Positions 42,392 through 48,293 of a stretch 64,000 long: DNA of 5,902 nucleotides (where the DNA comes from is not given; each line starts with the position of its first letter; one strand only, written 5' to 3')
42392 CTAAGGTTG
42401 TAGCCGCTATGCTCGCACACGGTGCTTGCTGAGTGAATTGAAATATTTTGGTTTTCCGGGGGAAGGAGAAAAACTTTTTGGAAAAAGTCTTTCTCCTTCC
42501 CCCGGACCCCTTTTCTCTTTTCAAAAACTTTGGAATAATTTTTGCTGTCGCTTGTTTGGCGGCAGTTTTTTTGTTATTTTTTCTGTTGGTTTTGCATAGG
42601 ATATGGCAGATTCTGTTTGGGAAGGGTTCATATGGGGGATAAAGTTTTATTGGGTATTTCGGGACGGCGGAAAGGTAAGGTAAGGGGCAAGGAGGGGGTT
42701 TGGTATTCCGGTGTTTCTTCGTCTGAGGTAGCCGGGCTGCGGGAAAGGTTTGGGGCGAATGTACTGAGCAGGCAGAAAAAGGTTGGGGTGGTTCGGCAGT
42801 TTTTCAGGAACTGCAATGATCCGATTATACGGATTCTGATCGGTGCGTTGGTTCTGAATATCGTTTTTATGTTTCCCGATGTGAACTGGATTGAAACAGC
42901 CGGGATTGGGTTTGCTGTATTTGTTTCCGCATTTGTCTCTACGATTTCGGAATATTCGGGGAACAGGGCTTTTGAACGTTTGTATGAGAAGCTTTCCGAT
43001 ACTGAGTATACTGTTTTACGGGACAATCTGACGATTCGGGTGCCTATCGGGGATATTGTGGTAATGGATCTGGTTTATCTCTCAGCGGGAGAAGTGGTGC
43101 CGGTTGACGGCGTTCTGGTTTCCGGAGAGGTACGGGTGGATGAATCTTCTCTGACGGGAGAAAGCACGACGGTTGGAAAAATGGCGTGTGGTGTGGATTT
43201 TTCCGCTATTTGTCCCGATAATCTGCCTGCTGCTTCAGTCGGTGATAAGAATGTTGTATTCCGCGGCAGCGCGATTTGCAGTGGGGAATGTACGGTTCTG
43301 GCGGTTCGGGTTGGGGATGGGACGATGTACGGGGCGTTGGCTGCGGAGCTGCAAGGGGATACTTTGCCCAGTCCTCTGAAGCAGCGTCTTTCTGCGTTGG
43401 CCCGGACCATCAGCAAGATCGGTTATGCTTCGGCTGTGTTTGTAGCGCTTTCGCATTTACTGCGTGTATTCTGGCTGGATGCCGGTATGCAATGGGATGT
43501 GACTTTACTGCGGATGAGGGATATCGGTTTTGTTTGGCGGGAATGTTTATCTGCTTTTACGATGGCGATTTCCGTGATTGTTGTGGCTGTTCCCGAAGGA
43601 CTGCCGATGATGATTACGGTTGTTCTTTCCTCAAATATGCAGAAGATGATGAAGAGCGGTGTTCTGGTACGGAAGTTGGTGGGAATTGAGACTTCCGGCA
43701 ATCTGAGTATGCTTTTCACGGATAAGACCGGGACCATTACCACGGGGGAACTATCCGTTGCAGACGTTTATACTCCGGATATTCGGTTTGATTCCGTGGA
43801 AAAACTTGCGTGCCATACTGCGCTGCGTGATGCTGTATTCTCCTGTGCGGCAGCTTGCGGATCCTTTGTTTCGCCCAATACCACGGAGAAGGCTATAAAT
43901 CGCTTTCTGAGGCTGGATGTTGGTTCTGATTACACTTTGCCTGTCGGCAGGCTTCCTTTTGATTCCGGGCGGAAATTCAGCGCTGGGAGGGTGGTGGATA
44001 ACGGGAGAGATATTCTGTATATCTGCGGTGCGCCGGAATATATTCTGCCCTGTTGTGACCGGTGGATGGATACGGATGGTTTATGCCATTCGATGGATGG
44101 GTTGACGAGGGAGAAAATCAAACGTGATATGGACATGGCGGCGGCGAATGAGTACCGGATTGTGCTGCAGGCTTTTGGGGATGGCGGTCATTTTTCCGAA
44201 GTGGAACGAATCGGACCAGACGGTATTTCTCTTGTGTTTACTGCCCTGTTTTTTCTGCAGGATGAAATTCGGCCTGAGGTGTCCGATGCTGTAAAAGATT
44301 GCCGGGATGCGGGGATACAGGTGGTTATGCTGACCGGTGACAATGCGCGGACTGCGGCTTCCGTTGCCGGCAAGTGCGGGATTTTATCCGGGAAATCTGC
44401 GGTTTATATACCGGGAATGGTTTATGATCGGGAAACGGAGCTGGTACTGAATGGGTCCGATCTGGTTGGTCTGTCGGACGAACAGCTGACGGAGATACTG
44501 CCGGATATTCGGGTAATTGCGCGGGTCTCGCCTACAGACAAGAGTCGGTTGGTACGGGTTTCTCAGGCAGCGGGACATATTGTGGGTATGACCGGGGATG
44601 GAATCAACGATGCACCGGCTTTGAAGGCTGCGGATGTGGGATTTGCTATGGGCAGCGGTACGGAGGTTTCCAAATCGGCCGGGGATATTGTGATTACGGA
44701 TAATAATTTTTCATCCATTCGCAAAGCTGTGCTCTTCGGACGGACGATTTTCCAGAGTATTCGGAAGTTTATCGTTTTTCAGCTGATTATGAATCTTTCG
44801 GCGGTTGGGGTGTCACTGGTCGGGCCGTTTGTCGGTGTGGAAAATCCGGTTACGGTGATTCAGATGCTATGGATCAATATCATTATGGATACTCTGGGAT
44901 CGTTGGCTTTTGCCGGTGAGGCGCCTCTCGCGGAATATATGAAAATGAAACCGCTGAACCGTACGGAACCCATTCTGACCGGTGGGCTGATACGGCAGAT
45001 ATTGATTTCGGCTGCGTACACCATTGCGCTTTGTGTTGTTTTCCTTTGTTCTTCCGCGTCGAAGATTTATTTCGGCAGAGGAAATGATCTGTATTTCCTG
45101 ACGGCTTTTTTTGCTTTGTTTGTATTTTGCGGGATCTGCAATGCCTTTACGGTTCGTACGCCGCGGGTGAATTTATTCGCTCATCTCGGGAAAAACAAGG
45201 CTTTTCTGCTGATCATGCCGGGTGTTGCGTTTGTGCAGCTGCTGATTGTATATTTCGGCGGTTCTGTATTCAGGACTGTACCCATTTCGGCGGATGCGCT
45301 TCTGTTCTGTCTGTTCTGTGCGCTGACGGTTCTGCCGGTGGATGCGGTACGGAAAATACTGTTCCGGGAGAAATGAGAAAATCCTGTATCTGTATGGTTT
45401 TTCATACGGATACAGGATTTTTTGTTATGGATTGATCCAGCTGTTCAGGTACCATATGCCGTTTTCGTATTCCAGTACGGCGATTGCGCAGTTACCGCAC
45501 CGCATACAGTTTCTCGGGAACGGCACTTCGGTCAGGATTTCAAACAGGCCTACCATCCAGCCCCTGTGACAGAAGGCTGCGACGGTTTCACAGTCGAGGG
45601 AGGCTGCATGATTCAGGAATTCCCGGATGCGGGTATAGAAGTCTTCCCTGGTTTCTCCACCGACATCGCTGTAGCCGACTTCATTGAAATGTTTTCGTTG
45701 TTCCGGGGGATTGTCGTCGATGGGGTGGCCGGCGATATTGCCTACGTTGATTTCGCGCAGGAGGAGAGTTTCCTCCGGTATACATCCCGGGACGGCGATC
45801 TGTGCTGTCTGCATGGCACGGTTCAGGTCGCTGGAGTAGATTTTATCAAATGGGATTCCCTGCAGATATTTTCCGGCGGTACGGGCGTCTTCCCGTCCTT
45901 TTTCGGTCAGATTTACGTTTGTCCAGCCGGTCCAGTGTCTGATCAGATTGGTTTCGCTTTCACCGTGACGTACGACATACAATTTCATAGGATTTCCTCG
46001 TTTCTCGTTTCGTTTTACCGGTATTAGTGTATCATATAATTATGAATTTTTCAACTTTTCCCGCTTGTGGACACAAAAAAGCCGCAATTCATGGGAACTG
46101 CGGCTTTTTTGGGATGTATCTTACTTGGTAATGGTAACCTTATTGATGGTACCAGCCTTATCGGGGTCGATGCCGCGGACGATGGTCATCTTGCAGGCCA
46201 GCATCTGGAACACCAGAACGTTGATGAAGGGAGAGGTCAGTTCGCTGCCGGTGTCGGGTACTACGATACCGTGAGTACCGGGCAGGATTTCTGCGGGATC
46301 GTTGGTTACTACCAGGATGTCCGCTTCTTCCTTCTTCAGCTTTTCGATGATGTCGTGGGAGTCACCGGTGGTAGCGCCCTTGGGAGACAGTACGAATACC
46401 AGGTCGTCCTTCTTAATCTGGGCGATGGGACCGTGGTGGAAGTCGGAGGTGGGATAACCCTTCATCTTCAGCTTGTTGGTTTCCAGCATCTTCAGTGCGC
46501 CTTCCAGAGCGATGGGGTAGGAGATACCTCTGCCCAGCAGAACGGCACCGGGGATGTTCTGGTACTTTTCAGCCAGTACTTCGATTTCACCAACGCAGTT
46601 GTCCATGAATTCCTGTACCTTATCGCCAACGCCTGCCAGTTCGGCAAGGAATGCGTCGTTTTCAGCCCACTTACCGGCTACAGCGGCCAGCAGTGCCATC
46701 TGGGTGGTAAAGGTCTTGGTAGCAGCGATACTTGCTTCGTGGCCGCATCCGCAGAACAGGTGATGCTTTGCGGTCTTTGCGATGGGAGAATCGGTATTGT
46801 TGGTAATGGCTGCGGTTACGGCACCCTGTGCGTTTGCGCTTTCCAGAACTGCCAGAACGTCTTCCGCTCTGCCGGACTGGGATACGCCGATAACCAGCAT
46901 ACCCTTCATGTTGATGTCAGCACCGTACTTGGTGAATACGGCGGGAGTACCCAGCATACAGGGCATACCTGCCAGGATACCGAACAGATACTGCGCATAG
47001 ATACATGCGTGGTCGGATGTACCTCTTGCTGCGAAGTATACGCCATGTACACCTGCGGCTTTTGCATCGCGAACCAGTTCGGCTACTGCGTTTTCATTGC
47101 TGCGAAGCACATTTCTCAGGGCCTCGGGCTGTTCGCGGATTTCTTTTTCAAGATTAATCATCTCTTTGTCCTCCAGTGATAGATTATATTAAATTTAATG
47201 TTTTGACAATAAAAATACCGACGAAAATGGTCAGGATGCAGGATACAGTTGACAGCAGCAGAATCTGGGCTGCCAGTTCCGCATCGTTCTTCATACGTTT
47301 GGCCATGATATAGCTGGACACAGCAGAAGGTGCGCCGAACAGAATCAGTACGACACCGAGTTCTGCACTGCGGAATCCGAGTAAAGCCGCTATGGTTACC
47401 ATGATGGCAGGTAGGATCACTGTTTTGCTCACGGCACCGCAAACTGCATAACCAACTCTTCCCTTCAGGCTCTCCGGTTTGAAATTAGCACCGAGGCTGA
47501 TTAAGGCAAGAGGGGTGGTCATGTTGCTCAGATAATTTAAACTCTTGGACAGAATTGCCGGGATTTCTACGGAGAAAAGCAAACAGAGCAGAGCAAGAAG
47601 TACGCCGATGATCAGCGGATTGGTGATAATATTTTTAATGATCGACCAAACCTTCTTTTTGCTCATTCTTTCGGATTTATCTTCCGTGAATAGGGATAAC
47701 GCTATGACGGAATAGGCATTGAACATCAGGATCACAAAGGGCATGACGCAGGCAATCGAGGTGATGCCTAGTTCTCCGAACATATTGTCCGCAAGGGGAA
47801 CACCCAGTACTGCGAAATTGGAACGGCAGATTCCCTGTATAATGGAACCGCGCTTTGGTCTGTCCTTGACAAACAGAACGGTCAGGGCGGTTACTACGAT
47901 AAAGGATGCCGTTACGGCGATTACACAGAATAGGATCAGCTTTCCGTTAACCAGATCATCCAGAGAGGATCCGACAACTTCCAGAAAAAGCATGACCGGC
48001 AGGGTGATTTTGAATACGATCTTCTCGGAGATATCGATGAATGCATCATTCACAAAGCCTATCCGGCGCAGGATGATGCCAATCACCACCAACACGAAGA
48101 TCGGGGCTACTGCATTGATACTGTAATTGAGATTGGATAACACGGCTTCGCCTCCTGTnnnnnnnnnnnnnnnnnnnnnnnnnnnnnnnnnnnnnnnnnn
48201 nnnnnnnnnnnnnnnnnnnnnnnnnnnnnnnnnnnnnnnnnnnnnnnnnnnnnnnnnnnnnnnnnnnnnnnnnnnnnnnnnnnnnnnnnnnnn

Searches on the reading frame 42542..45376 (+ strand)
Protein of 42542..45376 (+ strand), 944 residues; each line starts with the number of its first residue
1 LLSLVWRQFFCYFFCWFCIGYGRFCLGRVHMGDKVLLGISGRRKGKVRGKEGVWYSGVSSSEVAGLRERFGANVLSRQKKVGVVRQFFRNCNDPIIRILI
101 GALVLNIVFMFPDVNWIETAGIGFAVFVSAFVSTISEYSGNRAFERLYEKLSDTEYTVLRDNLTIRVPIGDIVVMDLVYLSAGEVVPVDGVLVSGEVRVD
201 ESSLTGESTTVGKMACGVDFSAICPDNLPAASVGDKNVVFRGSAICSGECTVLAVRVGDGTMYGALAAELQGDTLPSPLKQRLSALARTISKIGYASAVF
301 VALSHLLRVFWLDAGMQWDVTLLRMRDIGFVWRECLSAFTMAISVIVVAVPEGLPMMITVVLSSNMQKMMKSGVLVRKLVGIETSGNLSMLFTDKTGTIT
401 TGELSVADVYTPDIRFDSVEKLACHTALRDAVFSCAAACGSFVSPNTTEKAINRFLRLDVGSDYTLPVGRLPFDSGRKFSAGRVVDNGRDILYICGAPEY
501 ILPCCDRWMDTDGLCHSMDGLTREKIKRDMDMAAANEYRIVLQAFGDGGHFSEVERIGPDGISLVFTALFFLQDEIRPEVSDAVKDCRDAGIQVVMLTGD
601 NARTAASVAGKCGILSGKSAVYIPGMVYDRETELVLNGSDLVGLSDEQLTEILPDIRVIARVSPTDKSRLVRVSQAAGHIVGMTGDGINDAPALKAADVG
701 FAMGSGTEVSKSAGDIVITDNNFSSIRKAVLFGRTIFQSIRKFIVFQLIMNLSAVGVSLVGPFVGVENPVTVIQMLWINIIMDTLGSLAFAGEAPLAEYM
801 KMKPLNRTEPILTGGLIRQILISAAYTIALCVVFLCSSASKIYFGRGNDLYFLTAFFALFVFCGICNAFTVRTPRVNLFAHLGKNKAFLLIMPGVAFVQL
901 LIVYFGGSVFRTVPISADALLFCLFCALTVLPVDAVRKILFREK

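Call 14: search_protein_families(library=pfam, proteins=[window:42542-45376:+], max_evalue=0.001)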
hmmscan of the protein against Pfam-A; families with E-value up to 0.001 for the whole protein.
window:42542-45376:+ (944 aa): 5 families
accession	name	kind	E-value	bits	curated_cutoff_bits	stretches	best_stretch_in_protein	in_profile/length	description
PF00122.25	E1-E2_ATPase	-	5.1e-35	121.1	28.1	1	151-371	2-180/181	E1-E2 ATPase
PF00689.26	Cation_ATPase_C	-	1.6e-33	116.4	27.3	1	768-939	2-174/175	Cation transporting ATPase, C-terminus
PF00702.32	Hydrolase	-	6e-14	53.3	26.4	1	557-698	78-191/191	haloacid dehalogenase-like hydrolase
PF00690.31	Cation_ATPase_N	-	1.4e-08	34.7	20.4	1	56-105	19-68/69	Cation transporter/ATPase, N-terminus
PF08282.18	Hydrolase_3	-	2.2e-07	31.3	20.9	1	685-729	210-254/255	haloacid dehalogenase-like hydrolase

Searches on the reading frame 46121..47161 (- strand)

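Call 48: search_protein_families(library=pfam, proteins=[window:46121-47161:-], max_evalue=1)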
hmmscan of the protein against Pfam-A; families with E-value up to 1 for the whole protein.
window:46121-47161:- (346 aa): 3 families
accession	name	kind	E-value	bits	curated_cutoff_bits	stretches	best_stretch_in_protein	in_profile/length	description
PF01380.27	SIS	-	1e-37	129.3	25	2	41-161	8-128/131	SIS domain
PF13580.11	SIS_2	-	0.026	15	27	1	89-120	106-137/138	SIS domain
PF18338.7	BppL_N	-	0.11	12.6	25.8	1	144-153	13-22/25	Lower baseplate protein N-terminal domain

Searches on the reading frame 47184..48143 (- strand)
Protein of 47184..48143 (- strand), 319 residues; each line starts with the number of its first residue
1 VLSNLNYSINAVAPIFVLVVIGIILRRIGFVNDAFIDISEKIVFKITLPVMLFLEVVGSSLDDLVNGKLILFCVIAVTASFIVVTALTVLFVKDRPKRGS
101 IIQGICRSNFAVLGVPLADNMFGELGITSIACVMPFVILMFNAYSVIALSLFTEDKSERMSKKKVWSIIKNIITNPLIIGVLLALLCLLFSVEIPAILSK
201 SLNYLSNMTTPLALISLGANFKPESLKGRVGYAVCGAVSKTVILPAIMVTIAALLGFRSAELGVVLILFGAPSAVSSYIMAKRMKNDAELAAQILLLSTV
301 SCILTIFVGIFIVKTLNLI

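Call 14: search_protein_families(library=pfam, proteins=[window:47184-48143:-], max_evalue=0.001)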
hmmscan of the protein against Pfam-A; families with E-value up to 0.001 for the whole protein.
window:47184-48143:- (319 aa): 1 family
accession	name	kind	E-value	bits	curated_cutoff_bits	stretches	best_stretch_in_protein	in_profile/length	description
PF03547.23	Mem_trans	-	7.7e-29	100.8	25.7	1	8-308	2-341/343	Membrane transport protein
